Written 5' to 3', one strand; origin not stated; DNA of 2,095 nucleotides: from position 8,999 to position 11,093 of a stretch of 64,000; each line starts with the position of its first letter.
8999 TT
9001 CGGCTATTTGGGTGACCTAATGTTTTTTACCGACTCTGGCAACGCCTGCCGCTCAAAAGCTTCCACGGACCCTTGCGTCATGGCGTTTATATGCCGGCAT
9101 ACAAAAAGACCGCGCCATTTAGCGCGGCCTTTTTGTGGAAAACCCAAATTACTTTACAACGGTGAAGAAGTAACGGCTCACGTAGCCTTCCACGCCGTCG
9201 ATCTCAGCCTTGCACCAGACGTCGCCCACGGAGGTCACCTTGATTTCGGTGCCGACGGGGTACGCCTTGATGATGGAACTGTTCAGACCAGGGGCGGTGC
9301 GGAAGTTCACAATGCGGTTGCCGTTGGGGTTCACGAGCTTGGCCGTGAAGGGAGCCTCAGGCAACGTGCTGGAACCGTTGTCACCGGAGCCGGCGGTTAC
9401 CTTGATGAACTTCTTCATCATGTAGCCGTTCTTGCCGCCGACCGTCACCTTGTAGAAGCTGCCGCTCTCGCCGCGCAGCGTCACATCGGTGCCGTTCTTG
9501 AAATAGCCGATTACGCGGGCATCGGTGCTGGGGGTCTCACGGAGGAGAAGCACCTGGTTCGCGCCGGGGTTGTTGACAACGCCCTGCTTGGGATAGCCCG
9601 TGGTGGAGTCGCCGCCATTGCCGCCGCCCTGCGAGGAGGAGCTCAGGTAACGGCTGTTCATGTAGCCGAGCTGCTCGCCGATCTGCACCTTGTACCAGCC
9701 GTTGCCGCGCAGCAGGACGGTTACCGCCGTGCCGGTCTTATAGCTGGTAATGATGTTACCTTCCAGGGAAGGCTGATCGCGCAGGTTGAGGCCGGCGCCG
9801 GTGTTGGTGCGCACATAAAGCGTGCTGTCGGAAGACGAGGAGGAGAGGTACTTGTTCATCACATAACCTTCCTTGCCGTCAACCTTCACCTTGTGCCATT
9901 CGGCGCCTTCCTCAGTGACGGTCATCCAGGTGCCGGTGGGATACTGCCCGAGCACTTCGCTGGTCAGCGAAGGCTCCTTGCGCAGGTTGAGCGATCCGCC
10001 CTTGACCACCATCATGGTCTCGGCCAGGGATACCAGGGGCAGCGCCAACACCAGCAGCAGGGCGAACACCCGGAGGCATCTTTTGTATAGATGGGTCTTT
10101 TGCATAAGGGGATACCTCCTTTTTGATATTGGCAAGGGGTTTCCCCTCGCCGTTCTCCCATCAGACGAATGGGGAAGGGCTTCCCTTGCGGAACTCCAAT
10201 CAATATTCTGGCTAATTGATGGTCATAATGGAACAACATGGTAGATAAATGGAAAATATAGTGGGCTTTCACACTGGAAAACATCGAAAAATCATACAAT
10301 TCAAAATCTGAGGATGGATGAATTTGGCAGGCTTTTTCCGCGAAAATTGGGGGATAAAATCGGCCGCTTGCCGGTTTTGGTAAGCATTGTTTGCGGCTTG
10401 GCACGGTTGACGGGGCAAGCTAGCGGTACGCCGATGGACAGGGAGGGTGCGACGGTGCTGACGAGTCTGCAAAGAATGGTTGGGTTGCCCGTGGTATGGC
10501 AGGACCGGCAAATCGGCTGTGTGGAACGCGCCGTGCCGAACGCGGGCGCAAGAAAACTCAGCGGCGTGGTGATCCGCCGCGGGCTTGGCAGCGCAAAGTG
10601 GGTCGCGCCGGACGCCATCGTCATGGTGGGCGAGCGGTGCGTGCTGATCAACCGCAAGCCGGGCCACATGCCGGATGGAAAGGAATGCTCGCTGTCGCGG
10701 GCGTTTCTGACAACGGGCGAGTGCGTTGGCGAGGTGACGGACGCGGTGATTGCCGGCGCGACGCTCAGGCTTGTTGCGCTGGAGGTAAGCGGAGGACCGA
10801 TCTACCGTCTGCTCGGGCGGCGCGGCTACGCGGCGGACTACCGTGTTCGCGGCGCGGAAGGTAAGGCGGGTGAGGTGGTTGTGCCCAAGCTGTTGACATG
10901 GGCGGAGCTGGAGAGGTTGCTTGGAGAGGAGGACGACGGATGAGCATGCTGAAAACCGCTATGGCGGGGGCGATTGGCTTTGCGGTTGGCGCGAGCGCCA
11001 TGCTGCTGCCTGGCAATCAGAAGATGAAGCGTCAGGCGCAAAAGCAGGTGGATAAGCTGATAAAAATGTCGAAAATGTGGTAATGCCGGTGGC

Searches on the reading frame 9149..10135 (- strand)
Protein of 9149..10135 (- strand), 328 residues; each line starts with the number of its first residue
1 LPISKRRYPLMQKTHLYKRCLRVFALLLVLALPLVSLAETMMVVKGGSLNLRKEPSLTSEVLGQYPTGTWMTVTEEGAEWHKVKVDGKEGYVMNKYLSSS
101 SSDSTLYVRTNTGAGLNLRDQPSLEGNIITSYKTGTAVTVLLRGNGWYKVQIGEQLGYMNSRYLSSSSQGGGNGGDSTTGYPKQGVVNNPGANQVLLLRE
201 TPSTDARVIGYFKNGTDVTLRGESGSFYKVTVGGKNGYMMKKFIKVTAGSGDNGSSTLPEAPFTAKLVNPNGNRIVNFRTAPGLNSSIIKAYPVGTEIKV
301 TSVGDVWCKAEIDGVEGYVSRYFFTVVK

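Call 3: search_protein_families(library=pfam, proteins=[window:9149-10135:-], max_evalue=0.01)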
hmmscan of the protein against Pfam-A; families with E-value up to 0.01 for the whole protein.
window:9149-10135:- (328 aa): 5 families
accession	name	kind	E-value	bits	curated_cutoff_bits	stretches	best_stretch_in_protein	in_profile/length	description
PF08239.17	SH3_3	-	5.8e-46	154.9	27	4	48-98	2-54/54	Bacterial SH3 domain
PF06347.19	SH3_4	-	1.6e-25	89.1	24.1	3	46-97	2-54/56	Bacterial SH3 domain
PF18341.7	PSA_CBD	-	5.8e-13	49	27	1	119-160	14-56/60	PSA endolysin C-terminal cell wall binding domain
PF18348.7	SH3_16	-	7.9e-09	35.6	25.8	1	118-160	1-45/49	Bacterial dipeptidyl-peptidase Sh3 domain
PF07653.23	SH3_2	-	0.0022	18.1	21.8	0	295-320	21-48/55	Variant SH3 domain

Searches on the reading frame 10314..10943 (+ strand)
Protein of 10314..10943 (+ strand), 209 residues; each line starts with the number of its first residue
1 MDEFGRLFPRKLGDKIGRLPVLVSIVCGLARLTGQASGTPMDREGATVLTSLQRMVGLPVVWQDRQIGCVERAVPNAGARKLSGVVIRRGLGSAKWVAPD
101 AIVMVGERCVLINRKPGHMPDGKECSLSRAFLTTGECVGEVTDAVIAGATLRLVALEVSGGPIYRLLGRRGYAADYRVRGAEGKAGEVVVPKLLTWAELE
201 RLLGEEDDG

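Call 3: search_protein_families(library=pfam, proteins=[window:10314-10943:+], max_evalue=0.01)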
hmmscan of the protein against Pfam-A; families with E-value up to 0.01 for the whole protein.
window:10314-10943:+ (209 aa): 1 family
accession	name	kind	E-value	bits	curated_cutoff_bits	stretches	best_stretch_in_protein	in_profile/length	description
PF05239.21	PRC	-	0.00038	20.9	21.2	0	133-170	17-51/78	PRC-barrel domain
